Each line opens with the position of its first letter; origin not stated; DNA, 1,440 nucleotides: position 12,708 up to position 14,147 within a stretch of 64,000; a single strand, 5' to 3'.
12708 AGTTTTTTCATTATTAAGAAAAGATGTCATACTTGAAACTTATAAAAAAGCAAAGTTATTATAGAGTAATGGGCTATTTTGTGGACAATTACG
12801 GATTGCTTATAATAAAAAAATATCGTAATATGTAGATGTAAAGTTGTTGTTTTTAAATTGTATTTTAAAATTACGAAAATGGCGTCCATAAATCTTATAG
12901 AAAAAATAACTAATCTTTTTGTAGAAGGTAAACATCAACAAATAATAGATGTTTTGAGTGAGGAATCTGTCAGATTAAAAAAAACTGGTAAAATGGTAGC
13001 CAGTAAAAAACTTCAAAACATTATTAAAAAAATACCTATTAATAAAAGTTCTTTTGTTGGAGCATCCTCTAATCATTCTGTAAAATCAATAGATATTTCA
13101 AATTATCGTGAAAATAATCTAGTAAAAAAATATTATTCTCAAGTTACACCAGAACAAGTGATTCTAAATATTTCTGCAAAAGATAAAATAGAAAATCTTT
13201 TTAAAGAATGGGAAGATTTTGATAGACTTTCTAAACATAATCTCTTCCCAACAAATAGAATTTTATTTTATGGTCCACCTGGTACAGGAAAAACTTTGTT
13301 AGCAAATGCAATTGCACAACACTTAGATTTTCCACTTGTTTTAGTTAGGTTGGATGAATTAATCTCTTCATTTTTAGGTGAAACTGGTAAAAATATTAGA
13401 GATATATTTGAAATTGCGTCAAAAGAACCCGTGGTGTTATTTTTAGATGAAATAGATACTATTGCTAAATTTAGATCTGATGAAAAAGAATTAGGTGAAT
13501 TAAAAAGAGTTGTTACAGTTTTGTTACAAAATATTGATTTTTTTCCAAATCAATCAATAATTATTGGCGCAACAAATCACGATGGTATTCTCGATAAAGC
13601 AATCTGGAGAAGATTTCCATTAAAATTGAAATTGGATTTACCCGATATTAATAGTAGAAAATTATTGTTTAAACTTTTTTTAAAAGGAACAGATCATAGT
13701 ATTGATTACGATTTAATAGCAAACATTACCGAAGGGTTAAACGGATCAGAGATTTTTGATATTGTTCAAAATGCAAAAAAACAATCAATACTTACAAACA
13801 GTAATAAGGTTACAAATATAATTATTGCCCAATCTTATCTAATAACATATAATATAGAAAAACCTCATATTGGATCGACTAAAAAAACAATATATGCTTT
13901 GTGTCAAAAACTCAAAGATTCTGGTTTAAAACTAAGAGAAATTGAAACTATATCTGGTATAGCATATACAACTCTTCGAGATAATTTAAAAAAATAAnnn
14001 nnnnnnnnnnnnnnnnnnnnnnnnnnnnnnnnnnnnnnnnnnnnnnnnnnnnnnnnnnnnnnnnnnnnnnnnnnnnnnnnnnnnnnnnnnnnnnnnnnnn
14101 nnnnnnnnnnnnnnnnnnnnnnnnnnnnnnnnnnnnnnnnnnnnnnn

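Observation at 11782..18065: Defense-island-like cassette: putative PD-(D/E)xK nuclease, AAA ATPase plus S8 subtilase pair (ietAS-like), membrane coiled-coil protein and DUF488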

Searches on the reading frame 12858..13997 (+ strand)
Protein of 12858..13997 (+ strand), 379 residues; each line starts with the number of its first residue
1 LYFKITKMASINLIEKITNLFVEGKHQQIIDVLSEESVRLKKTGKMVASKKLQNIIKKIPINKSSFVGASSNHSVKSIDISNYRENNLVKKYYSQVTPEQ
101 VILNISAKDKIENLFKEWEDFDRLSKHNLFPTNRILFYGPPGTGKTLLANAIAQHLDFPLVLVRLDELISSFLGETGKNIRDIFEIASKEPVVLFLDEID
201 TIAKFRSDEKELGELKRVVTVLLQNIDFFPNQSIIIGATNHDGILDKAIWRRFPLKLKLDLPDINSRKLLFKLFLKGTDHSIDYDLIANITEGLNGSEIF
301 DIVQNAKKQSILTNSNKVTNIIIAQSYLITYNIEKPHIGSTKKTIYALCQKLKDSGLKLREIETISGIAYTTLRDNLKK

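Call 3: search_protein_families(library=pfam, proteins=[window:12858-13997:+], max_evalue=0.01)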
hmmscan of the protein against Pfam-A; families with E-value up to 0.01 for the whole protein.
window:12858-13997:+ (379 aa): 19 families
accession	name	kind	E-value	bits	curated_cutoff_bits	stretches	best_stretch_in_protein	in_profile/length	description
PF00004.35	AAA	-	1.1e-31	110.4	21.2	1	135-259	1-129/131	ATPase family associated with various cellular activities (AAA)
PF05496.18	RuvB_N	-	2.9e-06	27.6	27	1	132-204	33-98/159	Holliday junction DNA helicase RuvB P-loop domain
PF01057.23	Parvo_NS1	-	8.7e-06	25.3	20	1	125-157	106-138/271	Parvovirus non-structural protein NS1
PF07724.20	AAA_2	-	3.5e-05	24.4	27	0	133-227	4-100/166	AAA domain (Cdc48 subfamily)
PF13521.12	AAA_28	-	0.00015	22.5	27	1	134-177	1-40/164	AAA domain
PF07728.20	AAA_5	-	0.00016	22.1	22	1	135-202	2-78/139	AAA domain (dynein-related subfamily)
PF13173.12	AAA_14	-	0.00021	21.8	27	1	135-214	5-86/129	AAA domain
PF13191.12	AAA_16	-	0.00022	22.2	32.6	0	133-157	25-49/167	AAA ATPase domain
PF13401.12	AAA_22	-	0.00031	21.5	27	0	135-166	8-42/130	AAA domain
PF06745.19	ATPase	-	0.00041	20.2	26.6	1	119-251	6-141/231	KaiC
PF17862.7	AAA_lid_3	-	0.00072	19.5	27.2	1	282-313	2-33/45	AAA+ lid domain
PF01078.27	Mg_chelatase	-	0.001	18.9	20.3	0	134-154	24-44/207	Magnesium chelatase, subunit ChlI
PF00910.28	RNA_helicase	-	0.0013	19.7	21.5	1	135-157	1-23/105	RNA helicase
PF13671.12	AAA_33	-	0.0018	19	27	1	135-181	2-46/143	AAA domain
PF05729.18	NACHT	-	0.0023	18.2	26.7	0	135-156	3-24/167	NACHT domain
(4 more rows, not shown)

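Call 4: search_protein_families(library=padloc, proteins=[window:12858-13997:+], max_evalue=0.01)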
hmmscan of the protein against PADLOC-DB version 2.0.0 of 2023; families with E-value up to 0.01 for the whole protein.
window:12858-13997:+ (379 aa): 9 families
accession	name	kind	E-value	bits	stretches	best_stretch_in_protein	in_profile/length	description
PDLC02196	IetA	-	5.1e-95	317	1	10-378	3-369/374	-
PDLC02195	IetA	-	1.6e-82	276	1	9-378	2-389/395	-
PDLC04232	IetA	-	1.9e-71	239.2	1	11-325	4-311/330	-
PDLC04231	IetA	-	1.7e-43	147.3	1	93-265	78-250/262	-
PDLC00915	TRIP13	-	1e-13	49.4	1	135-278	66-227/302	TRIP13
PDLC00914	TRIP13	-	6.5e-13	46.8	1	135-281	74-237/302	TRIP13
PDLC04140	mad8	-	0.00013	19.6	1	131-158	26-53/314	mads_8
PDLC03838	DolB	-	0.00092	16.5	1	135-161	169-195/375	-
PDLC04791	PDC-S01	-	0.0017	15.1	1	137-209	24-99/395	-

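Call 8: search_protein_families(library=ncbifam, proteins=[window:12858-13997:+], max_evalue=0.01)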
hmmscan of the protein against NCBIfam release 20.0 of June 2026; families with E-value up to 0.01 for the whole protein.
window:12858-13997:+ (379 aa): 32 families (the best 25 are shown)
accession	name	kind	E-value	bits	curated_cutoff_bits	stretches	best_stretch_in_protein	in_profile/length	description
NF042959.1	IteA_antiphage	equivalog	3.9e-87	292.8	510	1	35-369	28-363/367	anti-phage ATPase IteA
NF003069.1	PRK03992.1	subfamily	6.2e-40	137.5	500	1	108-320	144-362/379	proteasome-activating nucleotidase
TIGR01242.2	TIGR01242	subfamily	3.9e-36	124.8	500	1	128-320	144-345/362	proteasome-activating nucleotidase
TIGR01241.2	FtsH_fam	equivalog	5.6e-33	114.6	600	1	135-324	198-396/598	ATP-dependent zinc metalloprotease FtsH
NF047748.1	PrtsmActNtasePan1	equivalog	1e-32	113.7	750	1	128-319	178-378/405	proteasome-activating nucleotidase Pan1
NF047747.1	PrtsmActNtasePan2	equivalog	2e-32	112.9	700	1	111-320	167-382/397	proteasome-activating nucleotidase Pan2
NF041006.2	cell_div_CdvC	equivalog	1e-31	110.2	650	1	126-311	125-323/370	cell division protein CdvC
TIGR01243.1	CDC48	subfamily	3.3e-31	108.3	802.65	1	125-311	480-673/733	CDC48 family AAA ATPase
NF008004.0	PRK10733.1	equivalog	4.4e-24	84.4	1008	1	106-315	159-377/644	ATP-dependent zinc metalloprotease FtsH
TIGR03689.1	pup_AAA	equivalog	3.6e-21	75.5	504.75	1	124-288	208-390/512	proteasome ATPase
NF003229.0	PRK04195.1-5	equivalog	2.7e-09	36.2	280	1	90-219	9-131/413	replication factor C large subunit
TIGR03922.1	T7SS_EccA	equivalog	8.4e-08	31.2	466.65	1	132-224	312-408/557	type VII secretion AAA-ATPase EccA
TIGR00635.1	ruvB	equivalog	9.3e-08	31.4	299.05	1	131-265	29-162/305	Holliday junction branch migration DNA helicase RuvB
NF000868.0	PRK00080.1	equivalog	3.5e-07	29.4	282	1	132-204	51-116/330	Holliday junction branch migration DNA helicase RuvB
NF003745.1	PRK05342.1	equivalog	6.6e-07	28.5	359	1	133-206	110-190/418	ATP-dependent Clp protease ATP-binding subunit ClpX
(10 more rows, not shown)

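Call 47: search_solved_structures(query=window:12858-13997:+, max_evalue=1e-10)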
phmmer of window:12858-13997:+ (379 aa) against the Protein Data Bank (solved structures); distinct sequences matched with E-value up to 1e-10: 265 (the best 60 are shown).
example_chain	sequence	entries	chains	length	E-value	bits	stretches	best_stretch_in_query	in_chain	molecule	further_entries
6oaa_B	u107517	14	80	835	7.2e-57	196.2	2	122-312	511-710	Cell division control protein 48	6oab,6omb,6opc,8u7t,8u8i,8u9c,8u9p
8dar_A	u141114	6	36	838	7.3e-57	196.2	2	122-312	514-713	Cell division control protein 48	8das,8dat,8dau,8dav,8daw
6oa9_A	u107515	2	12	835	1.9e-56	194.8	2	122-312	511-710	Cell division control protein 48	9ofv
7wub_C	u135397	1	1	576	5.3e-56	193.4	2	118-311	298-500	Transitional endoplasmic reticulum ATPase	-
7wub_D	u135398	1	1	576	5.3e-56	193.3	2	118-311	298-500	Transitional endoplasmic reticulum ATPase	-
6mck_A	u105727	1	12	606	6.6e-56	193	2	118-311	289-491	Transitional endoplasmic reticulum ATPase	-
7rlj_A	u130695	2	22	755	1.5e-55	191.9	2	118-311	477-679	Transitional endoplasmic reticulum ATPase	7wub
8yka_A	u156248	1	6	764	1.5e-55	191.9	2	118-311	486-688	Transitional endoplasmic reticulum ATPase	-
5c18_A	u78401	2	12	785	1.6e-55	191.8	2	118-312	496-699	Transitional endoplasmic reticulum ATPase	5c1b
7rlb_A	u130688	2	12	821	1.6e-55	191.7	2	118-311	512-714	Transitional endoplasmic reticulum ATPase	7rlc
7y4w_A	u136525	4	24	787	1.7e-55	191.7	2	118-311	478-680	Transitional endoplasmic reticulum ATPase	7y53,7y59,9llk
7rlh_A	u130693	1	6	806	1.7e-55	191.7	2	118-311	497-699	Transitional endoplasmic reticulum ATPase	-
5c19_A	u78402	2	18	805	1.8e-55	191.6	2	118-311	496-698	Transitional endoplasmic reticulum ATPase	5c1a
7bp8_A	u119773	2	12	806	1.8e-55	191.6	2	118-311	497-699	Transitional endoplasmic reticulum ATPase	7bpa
10qq_A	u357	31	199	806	1.8e-55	191.6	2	118-311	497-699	Transitional endoplasmic reticulum ATPase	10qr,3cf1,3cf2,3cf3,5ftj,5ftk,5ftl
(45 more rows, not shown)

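Call 107: find_homologous_proteins(query=window:12879-13997:+, max_evalue=1e-20)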
Query window:12879-13997:+ (372 aa): 5788 proteins with E <= 1e-20 among 8000 candidates; the best 120 are listed.
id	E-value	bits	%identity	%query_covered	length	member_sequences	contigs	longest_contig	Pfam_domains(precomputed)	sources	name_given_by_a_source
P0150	5.2e-236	800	100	100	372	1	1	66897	PF01057.24,PF00004.36,PF05496.19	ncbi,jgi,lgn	ncbi:MAG: ATP-binding protein [Candidatus Paceibacterota bacterium]|jgi:SpoVK/Ycf46/Vps4 family AAA+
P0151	9.7e-182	622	78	100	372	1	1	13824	PF00004.36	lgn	-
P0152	1.0e-175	602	75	100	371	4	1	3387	PF00004.36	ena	-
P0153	1.7e-174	598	73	100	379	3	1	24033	PF00004.36,PF17862.8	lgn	-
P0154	1.3e-173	595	76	99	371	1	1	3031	PF01057.24,PF00004.36,PF05496.19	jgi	jgi:SpoVK/Ycf46/Vps4 family AAA+-type ATPase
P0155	2.1e-168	578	71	100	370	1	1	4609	PF13173.13,PF01057.24,PF00004.36,PF13401.13,PF05496.19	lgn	-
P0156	2.8e-165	568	72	100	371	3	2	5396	PF00004.36,PF17862.8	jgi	-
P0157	3.8e-157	541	70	100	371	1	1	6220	PF00004.36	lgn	-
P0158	3.6e-156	538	71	100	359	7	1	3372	PF01057.24,PF00004.36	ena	-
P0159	2.7e-143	495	62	100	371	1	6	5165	PF13173.13,PF00004.36,PF13401.13,PF05496.19,PF07728.21,PF13191.13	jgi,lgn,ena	-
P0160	2.4e-121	423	57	100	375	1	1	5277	PF00004.36,PF05496.19,PF07728.21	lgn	-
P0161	8.6e-121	421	56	100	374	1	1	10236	PF00004.36,PF05496.19,PF07728.21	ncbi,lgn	-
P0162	8.7e-121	421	55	100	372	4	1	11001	PF13173.13,PF00004.36,PF05496.19,PF07728.21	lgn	-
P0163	1.1e-119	418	55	100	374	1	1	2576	PF13173.13,PF00004.36,PF05496.19,PF07728.21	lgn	-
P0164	1.3e-119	417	54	100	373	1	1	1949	PF13173.13,PF00004.36,PF13401.13,PF05496.19,PF07728.21,PF13191.13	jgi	jgi:SpoVK/Ycf46/Vps4 family AAA+-type ATPase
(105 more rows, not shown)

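Call 113: predict_structure(alignment_id=A5)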
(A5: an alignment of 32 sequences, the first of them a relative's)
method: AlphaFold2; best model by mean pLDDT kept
length: 372 residues; sequences in the alignment: 32
mean_pLDDT: 83.8   pTM: 0.70
mean pLDDT of the five models: 83.8, 83.8, 82.8, 82.7, 82.5
residues with pLDDT >= 90: 164; 70-90: 156; 50-70: 26; < 50: 26
segments of 3 or more residues with pLDDT < 50: 57-75, 329-332
pLDDT, mean of each block of 10 residues (from residue 1): 74 81 88 85 84 58 34 50 91 92 96 95 96 93 97 92 72 88 95 74 67 88 96 83 92 94 95 93 91 94 91 90 67 68 84 86 89 78
secondary structure, 60 per line:
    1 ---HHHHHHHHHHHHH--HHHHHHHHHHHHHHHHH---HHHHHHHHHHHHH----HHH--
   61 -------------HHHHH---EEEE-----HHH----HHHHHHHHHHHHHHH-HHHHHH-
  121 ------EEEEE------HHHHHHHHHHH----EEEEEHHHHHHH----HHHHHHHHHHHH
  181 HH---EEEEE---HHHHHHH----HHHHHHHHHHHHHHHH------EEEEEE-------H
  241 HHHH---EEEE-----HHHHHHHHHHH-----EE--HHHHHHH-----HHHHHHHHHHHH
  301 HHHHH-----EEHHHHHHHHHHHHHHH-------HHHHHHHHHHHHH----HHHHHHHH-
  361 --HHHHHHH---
elements in order: H4-16 H19-35 H39-51 H74-78 E82-85 H98-112 H114-119 E127-131 H138-148 E153-157 H158-164 H169-182 E186-190 H194-200 H205-220 E227-232 H240-244 E248-251 H257-267 H277-283 H289-305 H313-327 H335-347 H352-359 H363-369

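Call 115: fold_search(model_id=the predicted structure, library=pdb)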
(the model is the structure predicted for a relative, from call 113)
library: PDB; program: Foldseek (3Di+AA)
matches with E <= 10: 1848; with E <= 0.001: 1463
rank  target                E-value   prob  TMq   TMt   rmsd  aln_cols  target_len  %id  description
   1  5c18_B                4.8e-18  1.00  0.59  0.31   9.8       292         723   28  p97-delta709-728 in complex with ATP-gamma-S (released 2016-01-13)
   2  5c18_E                6.6e-18  1.00  0.59  0.31   9.9       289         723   29  p97-delta709-728 in complex with ATP-gamma-S (released 2016-01-13)
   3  5c18_C                2.4e-17  1.00  0.58  0.31   9.6       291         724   28  p97-delta709-728 in complex with ATP-gamma-S (released 2016-01-13)
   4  4z8x_C                2.8e-17  1.00  0.60  0.53   4.0       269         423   26  Truncated FtsH from A. aeolicus (released 2015-05-06)
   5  4ww0_B                4.8e-17  1.00  0.58  0.51   2.0       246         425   28  Truncated FtsH from A. aeolicus (released 2015-05-06)
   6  4z8x_A                5.1e-17  1.00  0.59  0.52   4.1       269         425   26  Truncated FtsH from A. aeolicus (released 2015-05-06)
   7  5c18_F                6.6e-17  1.00  0.57  0.30  14.9       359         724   24  p97-delta709-728 in complex with ATP-gamma-S (released 2016-01-13)
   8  5c18_A                8.6e-17  1.00  0.59  0.32   9.7       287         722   28  p97-delta709-728 in complex with ATP-gamma-S (released 2016-01-13)
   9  3whk_A                1.2e-16  1.00  0.57  0.83   2.8       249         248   25  Crystal structure of PAN-Rpt5C chimera (released 2014-03-26)
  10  8ooi_A                1.4e-16  1.00  0.56  0.30   6.8       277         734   30  Full composite cryo-EM map of p97/VCP in ADP.Pi state (released 2024-01-31)
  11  5l4g_I                1.6e-16  1.00  0.59  0.58   3.2       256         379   27  The human 26S proteasome at 3.9 A (released 2016-09-07)
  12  3whk_D                1.7e-16  1.00  0.57  0.84   2.7       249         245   23  Crystal structure of PAN-Rpt5C chimera (released 2014-03-26)
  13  9mpq_C                1.8e-16  1.00  0.53  0.28  14.6       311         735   28  Cryo-EM structure of VCP (consensus) (released 2025-10-15)
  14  7rl7_A                1.9e-16  1.00  0.58  0.31   9.7       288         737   30  Cryo-EM structure of human p97-R155H mutant bound to ATPgS. (released 2021-09-22)
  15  3whk_B                2.0e-16  1.00  0.57  0.85   2.7       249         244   24  Crystal structure of PAN-Rpt5C chimera (released 2014-03-26)
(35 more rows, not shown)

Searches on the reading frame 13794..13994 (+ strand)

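Call 106: search_protein_families(library=pfam, proteins=[window:13794-13994:+], max_evalue=10)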
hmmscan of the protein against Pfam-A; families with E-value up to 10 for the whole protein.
seq(67 aa): 1 family
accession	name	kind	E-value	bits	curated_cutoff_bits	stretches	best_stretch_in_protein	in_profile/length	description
PF09862.15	DUF2089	-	0.15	12.2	33.4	1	46-66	18-38/47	Domain of unknown function (DUF2089)-HTH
